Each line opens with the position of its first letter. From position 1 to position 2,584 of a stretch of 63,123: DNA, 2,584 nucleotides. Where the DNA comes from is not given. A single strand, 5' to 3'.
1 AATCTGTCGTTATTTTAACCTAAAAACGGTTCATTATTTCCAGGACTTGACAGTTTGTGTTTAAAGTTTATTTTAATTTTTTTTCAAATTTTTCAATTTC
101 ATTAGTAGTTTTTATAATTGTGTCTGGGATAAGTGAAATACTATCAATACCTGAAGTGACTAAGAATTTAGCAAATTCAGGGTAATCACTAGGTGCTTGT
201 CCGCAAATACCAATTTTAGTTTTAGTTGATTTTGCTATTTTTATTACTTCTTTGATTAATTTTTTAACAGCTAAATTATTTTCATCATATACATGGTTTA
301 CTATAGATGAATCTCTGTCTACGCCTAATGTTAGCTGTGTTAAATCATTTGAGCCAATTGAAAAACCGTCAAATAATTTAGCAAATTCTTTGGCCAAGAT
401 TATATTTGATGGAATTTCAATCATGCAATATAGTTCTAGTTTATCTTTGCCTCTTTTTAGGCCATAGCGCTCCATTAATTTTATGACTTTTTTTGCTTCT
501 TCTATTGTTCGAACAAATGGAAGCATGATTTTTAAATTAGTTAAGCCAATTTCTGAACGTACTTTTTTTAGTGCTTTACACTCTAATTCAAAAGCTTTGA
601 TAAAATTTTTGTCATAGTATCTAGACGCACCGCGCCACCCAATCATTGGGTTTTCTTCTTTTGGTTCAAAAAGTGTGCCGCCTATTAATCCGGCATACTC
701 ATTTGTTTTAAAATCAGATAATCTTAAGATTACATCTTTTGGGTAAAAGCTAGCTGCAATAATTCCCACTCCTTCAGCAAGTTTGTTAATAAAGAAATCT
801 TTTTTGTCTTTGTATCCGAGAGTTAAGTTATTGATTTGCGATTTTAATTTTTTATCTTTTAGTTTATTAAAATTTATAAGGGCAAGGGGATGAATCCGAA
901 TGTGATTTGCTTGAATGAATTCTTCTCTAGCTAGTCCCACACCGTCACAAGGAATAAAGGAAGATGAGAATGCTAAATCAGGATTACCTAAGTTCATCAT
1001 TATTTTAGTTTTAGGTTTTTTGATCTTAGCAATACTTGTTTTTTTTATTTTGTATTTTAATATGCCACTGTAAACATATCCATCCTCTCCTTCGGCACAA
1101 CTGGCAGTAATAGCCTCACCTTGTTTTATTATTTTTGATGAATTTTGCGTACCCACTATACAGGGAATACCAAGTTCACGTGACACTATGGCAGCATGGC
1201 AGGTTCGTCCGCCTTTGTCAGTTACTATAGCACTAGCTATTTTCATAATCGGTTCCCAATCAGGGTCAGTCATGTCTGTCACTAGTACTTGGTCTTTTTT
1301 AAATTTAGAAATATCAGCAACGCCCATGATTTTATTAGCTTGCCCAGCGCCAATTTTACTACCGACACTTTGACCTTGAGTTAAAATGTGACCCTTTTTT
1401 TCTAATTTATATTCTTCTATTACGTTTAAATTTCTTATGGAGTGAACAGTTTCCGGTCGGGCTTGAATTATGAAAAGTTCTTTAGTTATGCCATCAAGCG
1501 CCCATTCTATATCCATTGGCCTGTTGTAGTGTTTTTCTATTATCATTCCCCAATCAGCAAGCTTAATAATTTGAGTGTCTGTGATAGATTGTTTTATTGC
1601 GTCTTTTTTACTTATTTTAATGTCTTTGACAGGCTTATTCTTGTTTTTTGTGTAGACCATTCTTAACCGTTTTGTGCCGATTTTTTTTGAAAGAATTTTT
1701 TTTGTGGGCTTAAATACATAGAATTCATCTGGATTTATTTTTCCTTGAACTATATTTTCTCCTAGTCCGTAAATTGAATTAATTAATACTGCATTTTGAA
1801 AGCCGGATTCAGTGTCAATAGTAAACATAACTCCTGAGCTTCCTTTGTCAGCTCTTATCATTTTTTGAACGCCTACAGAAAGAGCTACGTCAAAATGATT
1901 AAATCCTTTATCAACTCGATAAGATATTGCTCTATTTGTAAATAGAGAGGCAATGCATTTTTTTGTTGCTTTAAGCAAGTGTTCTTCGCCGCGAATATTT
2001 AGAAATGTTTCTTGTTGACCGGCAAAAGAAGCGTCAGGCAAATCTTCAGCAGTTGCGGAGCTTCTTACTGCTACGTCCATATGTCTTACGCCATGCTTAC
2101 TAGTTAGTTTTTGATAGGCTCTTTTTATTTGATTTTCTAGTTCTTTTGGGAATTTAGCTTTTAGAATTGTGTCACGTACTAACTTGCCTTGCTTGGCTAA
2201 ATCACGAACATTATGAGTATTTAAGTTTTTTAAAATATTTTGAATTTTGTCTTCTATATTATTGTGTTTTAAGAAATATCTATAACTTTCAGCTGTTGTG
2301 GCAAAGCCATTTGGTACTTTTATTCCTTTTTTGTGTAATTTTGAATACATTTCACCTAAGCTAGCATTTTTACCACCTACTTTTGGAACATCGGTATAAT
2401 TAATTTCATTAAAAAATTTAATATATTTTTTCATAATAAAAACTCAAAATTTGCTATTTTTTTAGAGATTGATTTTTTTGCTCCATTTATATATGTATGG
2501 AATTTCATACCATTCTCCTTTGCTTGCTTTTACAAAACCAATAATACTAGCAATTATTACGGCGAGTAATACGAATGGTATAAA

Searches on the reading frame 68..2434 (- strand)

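Call 28: search_protein_families(library=pfam, proteins=[window:68-2434:-], max_evalue=0.001)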
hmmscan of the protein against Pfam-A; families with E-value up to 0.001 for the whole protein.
window:68-2434:- (788 aa): 3 families
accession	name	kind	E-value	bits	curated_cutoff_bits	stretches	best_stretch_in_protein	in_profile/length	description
PF01326.24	PPDK_N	-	4.3e-125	417.8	27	1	17-336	2-317/328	Pyruvate phosphate dikinase, AMP/ATP-binding domain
PF02896.24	PEP-utilizers_C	-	6.7e-63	213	22.8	1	471-783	15-291/293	PEP-utilising enzyme, PEP-binding domain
PF00391.29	PEP-utilizers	-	3.5e-24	84.6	23.1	1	378-449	1-72/72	PEP-utilising enzyme, mobile domain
